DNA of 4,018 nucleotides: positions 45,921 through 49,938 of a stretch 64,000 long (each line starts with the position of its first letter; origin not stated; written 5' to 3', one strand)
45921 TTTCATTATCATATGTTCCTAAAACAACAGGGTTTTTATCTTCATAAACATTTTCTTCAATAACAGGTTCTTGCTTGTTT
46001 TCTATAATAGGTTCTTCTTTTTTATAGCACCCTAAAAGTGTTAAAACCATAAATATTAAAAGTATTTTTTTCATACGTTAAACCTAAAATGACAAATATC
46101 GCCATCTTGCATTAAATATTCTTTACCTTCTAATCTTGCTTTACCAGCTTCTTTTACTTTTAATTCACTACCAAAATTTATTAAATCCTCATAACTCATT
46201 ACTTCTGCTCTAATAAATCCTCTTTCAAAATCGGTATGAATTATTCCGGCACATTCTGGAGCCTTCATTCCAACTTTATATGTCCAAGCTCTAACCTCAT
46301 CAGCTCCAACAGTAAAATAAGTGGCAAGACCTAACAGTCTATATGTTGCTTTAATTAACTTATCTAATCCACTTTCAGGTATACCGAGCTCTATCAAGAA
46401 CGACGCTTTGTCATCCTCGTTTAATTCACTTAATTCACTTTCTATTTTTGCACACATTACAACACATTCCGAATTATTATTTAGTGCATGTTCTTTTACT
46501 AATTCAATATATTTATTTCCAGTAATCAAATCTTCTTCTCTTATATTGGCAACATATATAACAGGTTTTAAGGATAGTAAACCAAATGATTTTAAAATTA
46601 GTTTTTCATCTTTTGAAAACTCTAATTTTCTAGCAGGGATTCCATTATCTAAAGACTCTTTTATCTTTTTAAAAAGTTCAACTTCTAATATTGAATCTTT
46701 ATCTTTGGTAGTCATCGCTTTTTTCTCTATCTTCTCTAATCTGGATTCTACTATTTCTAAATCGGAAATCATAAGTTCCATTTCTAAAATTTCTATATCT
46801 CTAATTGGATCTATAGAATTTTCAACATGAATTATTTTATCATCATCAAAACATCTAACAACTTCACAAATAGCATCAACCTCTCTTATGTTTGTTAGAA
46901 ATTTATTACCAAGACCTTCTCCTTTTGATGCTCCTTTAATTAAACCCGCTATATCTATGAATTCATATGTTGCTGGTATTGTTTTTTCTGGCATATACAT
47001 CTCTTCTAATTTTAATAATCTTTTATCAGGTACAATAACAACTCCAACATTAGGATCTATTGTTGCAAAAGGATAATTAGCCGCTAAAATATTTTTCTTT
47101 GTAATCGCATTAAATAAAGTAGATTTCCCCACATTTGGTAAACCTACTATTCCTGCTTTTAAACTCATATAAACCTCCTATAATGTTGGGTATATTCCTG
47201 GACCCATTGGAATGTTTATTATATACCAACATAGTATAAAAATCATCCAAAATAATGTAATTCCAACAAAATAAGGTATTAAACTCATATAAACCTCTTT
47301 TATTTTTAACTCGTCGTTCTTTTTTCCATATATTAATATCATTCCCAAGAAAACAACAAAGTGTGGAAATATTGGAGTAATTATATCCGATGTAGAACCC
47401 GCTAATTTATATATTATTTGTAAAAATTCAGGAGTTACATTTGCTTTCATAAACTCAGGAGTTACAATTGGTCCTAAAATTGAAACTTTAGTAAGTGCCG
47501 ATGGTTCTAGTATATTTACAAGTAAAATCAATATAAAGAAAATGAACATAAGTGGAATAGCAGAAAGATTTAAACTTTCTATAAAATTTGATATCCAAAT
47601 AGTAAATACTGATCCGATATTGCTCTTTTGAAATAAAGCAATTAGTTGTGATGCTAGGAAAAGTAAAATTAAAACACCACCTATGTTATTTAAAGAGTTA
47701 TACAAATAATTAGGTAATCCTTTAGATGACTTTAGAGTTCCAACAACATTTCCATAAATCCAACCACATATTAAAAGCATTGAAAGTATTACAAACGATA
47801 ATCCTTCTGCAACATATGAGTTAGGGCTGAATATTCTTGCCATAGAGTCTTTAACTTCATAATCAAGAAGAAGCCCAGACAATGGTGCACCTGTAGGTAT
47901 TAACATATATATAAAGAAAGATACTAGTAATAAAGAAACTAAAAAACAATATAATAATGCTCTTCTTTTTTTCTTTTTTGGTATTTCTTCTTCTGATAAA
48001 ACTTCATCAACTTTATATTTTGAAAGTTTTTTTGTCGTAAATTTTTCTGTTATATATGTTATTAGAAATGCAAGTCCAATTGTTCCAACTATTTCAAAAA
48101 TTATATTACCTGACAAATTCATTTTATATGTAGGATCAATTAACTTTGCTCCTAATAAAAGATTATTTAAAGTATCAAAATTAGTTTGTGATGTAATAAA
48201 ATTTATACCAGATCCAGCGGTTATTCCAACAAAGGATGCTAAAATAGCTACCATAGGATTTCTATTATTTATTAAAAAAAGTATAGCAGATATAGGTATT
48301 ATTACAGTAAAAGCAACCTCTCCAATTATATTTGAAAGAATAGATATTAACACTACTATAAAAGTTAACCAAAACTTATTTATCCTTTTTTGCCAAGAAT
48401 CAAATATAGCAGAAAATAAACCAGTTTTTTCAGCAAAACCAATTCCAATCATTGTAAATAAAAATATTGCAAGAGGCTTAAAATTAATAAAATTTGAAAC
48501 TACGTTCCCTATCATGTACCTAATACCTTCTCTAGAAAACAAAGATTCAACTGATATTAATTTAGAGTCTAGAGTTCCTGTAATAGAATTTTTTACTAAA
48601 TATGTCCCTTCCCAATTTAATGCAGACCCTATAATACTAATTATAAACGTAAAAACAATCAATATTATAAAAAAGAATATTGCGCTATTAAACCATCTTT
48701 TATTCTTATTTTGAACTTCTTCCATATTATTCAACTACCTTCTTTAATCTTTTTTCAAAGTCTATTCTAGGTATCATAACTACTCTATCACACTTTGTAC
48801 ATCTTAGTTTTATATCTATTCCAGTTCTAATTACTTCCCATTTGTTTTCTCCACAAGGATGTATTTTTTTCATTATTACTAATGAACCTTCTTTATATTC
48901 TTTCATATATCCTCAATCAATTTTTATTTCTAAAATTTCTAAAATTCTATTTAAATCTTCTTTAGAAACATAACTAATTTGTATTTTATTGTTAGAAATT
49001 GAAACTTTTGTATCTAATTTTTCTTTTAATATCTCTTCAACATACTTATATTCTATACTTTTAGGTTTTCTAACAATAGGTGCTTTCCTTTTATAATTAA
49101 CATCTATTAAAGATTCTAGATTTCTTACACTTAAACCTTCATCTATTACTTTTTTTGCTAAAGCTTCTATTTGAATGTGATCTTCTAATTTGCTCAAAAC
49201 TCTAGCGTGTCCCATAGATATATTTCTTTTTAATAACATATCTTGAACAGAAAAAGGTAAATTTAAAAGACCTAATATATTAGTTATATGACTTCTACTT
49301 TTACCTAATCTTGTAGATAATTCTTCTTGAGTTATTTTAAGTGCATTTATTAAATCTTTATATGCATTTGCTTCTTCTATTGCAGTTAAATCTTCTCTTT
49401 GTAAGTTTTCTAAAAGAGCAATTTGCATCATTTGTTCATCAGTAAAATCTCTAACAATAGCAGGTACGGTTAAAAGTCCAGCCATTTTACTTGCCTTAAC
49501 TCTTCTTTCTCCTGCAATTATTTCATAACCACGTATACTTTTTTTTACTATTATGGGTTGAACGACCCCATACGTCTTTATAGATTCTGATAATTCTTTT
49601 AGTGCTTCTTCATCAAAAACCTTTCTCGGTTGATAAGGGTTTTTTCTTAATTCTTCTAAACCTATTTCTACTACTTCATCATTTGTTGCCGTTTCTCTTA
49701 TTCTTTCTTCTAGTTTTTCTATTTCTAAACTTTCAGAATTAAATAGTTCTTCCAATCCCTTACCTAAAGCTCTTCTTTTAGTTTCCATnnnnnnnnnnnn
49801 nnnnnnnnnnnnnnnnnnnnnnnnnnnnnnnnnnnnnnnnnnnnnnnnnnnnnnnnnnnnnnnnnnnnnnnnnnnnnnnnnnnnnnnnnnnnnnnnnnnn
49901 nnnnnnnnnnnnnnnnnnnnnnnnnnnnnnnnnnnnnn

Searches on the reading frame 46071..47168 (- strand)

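Call 70: search_protein_families(library=ncbifam, proteins=[window:46071-47168:-], max_evalue=1e-10)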
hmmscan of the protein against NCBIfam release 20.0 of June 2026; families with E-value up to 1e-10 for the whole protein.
window:46071-47168:- (365 aa): 6 families
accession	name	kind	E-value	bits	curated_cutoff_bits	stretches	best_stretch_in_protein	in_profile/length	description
TIGR00092.1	TIGR00092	equivalog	7.2e-152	505.8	279.2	1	1-365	1-368/368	redox-regulated ATPase YchF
NF007171.0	PRK09602.1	subfamily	7.7e-39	133.6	387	1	2-253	2-266/397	YchF-related putative GTPase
NF008955.0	PRK12297.1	equivalog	1.1e-20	74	406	1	5-160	162-294/429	GTPase ObgE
TIGR02729.1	Obg_CgtA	equivalog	1.2e-20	73.8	280.25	1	5-149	160-288/329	Obg family GTPase CgtA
NF008956.1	PRK12299.1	equivalog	2.3e-20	72.8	300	1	5-154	161-289/327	GTPase ObgE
NF008954.1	PRK12296.1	equivalog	1e-18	67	377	1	6-137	163-271/470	GTPase ObgE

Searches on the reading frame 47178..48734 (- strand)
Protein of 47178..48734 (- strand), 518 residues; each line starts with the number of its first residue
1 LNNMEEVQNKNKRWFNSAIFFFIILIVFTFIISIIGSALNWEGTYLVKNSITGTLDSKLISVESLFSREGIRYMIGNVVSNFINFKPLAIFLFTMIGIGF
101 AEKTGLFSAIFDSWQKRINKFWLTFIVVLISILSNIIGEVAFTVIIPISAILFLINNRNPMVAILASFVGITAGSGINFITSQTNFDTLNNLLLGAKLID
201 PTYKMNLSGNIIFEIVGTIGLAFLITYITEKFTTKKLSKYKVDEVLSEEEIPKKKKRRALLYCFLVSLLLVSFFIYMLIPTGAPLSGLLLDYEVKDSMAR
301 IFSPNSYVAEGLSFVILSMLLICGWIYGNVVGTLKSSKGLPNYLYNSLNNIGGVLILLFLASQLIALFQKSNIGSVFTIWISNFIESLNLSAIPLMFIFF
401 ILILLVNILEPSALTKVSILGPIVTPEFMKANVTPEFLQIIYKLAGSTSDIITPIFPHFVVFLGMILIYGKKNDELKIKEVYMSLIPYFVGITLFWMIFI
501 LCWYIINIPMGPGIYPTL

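Call 70: search_protein_families(library=ncbifam, proteins=[window:47178-48734:-], max_evalue=1e-10)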
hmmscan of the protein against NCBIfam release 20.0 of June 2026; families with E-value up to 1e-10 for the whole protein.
window:47178-48734:- (518 aa): 2 families
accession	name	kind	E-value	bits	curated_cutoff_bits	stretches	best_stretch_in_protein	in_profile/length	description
TIGR00819.1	ydaH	subfamily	2.5e-70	237.5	753.55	1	18-517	26-520/521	AbgT family antimetabolite efflux transporter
NF008459.0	PRK11339.1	equivalog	1.3e-60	205.8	864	1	4-518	19-507/508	p-aminobenzoyl-glutamate transporter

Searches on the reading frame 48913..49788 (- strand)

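Call 70: search_protein_families(library=ncbifam, proteins=[window:48913-49788:-], max_evalue=1e-10)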
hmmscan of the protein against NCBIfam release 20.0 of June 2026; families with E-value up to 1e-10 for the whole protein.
window:48913-49788:- (291 aa): 5 families
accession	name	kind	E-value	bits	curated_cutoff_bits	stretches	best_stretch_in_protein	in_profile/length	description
TIGR04285.1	nucleoid_noc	exception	1.8e-69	234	315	1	38-277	1-242/255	nucleoid occlusion protein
TIGR00180.1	parB_part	domain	7.2e-59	198.7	58.45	1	37-214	3-185/186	ParB/RepB/Spo0J family partition protein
TIGR03734.1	PRTRC_parB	hypoth_equivalog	8.2e-40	136.9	278.6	1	51-229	5-187/555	PRTRC system ParB family protein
TIGR03454.1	partition_RepB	equivalog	3.7e-17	62.7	201.5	1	22-171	50-197/325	plasmid partitioning protein RepB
NF010406.0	PRK13832.1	subfamily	6.6e-14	51.3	640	1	39-174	4-142/578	plasmid partitioning protein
